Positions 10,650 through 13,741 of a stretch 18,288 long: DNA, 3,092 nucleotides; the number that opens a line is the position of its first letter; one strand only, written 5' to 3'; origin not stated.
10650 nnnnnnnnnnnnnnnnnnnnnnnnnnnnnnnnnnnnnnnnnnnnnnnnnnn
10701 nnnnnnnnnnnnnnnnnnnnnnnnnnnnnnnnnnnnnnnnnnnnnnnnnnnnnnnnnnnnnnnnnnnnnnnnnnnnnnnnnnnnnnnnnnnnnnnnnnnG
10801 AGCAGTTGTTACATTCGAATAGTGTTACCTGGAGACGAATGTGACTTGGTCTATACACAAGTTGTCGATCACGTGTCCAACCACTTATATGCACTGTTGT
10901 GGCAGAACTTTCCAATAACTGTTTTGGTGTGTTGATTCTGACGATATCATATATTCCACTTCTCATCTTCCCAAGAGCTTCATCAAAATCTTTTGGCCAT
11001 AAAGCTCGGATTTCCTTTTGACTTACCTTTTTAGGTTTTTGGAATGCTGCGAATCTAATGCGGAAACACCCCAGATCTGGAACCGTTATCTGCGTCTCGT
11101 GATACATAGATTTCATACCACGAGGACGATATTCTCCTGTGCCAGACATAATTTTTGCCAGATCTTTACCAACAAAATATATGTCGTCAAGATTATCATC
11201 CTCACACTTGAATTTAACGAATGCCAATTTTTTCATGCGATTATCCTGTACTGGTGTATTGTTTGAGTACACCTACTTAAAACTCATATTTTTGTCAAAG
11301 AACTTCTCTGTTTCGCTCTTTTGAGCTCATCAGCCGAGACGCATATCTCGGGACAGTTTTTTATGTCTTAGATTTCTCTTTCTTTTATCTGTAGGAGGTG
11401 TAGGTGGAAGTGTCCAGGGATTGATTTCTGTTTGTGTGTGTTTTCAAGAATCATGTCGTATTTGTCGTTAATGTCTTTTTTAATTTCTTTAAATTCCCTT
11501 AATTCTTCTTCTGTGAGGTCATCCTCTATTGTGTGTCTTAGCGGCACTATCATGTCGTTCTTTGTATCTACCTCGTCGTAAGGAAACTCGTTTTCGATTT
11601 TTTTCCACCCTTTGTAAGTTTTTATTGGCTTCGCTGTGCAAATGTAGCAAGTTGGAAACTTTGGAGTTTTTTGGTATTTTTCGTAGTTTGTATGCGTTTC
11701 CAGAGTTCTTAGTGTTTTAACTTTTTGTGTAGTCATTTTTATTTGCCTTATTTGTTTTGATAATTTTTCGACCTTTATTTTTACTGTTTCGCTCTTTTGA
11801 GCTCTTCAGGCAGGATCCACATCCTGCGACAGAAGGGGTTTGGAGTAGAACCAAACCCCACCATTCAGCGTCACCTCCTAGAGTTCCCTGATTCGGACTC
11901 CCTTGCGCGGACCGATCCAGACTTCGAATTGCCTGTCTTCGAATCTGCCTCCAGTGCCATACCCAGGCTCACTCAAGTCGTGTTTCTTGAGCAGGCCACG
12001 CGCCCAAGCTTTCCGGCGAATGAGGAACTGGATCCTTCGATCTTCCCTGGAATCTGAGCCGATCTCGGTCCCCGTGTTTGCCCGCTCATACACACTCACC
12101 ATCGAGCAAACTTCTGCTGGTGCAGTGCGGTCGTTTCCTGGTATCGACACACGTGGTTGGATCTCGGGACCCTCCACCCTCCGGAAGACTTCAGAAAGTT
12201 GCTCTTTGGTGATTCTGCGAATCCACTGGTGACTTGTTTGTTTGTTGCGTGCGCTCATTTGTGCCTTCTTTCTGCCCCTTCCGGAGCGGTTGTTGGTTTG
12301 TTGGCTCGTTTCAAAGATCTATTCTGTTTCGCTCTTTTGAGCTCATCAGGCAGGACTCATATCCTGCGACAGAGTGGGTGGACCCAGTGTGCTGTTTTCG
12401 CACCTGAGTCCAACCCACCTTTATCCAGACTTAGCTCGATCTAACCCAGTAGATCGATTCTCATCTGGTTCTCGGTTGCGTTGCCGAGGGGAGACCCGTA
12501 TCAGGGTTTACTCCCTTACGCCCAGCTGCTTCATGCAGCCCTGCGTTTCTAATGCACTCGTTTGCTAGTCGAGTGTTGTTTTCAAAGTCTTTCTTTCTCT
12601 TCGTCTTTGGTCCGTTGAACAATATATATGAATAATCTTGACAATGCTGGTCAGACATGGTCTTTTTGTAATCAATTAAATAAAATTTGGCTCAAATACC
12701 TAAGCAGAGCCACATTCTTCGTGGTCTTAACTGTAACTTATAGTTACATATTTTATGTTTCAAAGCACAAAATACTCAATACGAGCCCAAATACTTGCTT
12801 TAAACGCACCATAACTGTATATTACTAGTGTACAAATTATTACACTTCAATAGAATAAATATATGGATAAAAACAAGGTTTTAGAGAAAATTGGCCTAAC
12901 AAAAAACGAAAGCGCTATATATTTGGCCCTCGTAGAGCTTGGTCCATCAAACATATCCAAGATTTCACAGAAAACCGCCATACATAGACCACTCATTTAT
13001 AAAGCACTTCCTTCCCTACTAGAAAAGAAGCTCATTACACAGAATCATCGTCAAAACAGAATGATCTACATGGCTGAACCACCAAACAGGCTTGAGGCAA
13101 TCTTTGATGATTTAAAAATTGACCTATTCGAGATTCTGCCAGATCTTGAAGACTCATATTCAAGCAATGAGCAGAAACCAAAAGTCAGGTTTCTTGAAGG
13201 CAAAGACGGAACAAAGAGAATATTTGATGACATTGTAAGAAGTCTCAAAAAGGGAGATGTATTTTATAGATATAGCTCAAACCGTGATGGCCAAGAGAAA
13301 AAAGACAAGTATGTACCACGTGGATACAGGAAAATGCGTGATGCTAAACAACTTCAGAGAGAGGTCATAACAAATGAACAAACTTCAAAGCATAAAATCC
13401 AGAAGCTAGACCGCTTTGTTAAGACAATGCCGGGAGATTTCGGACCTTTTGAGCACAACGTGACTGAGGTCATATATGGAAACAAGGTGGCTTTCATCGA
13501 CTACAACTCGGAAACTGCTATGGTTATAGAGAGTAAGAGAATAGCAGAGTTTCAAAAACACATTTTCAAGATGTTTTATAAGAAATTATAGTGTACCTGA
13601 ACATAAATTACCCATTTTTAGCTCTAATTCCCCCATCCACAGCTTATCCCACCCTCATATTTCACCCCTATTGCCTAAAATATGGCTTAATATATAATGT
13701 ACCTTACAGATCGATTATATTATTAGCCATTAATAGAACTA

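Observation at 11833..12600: A roughly 770-nt GC-rich, hairpin-saturated block in an AT-rich genome: candidate large structured RNA of unknown class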

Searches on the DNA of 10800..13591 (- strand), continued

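Call 90: search_rna_families(source=L134, start=3060, end=3480, threshold=evalue, max_evalue=10, show_alignments=2)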
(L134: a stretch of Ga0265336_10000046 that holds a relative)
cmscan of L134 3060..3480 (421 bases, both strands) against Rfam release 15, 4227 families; matches with E-value up to 10: 3.
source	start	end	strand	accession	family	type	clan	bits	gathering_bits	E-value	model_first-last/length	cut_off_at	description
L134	3074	3131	-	RF03160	twister-P1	Gene; ribozyme;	CL00120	49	67.2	4.8e-10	1-68/68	no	type-P1 twister ribozyme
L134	3368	3413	-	RF00163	Hammerhead_1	Gene; ribozyme;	CL00010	15.8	34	0.73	1-45/45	no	Hammerhead ribozyme (type I)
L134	3136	3175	+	RF00039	DicF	Gene; antisense;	-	12.5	48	5.6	15-52/52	no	DicF RNA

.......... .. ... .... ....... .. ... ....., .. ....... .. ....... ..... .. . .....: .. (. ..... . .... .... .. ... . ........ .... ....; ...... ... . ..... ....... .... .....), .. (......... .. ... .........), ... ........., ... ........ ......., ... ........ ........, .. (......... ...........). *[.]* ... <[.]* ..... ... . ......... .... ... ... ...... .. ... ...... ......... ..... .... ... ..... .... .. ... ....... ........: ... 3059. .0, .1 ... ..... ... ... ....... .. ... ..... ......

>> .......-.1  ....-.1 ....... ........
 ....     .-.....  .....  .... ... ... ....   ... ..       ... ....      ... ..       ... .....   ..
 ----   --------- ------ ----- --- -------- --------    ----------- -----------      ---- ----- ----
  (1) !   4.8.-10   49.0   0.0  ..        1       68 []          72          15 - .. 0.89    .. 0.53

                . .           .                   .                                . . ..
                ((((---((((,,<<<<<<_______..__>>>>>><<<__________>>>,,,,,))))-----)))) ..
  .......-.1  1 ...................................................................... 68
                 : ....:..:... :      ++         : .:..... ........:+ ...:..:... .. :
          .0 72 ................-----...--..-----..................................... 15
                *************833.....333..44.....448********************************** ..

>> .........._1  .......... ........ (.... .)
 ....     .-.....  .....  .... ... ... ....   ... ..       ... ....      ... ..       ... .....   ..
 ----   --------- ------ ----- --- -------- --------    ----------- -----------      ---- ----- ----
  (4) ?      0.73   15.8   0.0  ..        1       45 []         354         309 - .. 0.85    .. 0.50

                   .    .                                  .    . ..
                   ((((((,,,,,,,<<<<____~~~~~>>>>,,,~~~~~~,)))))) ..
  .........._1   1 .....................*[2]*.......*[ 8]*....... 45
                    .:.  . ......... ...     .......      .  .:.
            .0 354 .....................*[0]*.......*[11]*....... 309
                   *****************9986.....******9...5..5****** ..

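Call 92: search_with_rna_model(model_id=R1, sources=[L148, L149, L150, L151, L152, L153, L154, L155, L156, L157, L158, L159, L160, L161, L162], max_evalue=10, show_alignments=3)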
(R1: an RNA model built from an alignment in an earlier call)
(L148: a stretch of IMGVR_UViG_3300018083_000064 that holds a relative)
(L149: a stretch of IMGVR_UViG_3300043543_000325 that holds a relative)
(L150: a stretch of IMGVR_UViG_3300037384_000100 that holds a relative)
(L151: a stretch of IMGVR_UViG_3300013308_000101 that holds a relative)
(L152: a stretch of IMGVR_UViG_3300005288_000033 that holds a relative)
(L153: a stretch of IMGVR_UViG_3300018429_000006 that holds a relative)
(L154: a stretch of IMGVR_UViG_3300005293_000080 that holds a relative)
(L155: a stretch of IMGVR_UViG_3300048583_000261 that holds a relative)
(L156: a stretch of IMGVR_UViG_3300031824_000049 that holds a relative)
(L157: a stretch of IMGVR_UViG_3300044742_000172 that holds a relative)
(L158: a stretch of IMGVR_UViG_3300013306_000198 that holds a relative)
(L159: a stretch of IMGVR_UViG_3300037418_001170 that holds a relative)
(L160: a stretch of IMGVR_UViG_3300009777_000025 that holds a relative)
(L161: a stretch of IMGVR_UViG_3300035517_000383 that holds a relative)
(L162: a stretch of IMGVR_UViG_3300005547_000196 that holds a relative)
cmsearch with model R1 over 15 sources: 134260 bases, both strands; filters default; matches with E-value up to 10: 0.
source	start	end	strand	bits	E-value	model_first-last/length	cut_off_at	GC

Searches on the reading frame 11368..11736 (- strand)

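Call 8: search_protein_families(library=pfam, proteins=[window:11368-11736:-], max_evalue=1)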
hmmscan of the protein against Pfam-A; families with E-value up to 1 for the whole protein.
window:11368-11736:- (122 aa): 1 family
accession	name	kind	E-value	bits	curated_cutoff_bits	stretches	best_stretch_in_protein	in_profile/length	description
PF06385.17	Baculo_LEF-11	-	0.063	14.2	22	1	74-111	27-66/93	Baculovirus LEF-11 protein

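Call 9: search_protein_families(library=phrogs, proteins=[window:11368-11736:-], max_evalue=1)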
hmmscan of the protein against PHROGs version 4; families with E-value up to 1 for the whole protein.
window:11368-11736:- (122 aa): 1 family
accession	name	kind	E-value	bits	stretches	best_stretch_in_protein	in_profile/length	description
phrog_8886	-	unknown function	0.052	14.5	1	36-120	76-154/159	-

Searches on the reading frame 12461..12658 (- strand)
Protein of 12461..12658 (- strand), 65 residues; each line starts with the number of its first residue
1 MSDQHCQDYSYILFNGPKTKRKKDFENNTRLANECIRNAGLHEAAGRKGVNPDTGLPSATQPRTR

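Call 8: search_protein_families(library=pfam, proteins=[window:12461-12658:-], max_evalue=1)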
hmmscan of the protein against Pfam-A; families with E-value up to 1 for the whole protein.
window:12461-12658:- (65 aa): 1 family
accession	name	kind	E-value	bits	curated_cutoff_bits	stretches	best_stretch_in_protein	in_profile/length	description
PF05858.17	BIV_Env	-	0.37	9.3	20.8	1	4-55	412-463/548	Bovine immunodeficiency virus surface protein (SU)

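Call 9: search_protein_families(library=phrogs, proteins=[window:12461-12658:-], max_evalue=1)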
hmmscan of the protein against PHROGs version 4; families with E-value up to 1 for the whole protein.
window:12461-12658:- (65 aa): 0 families
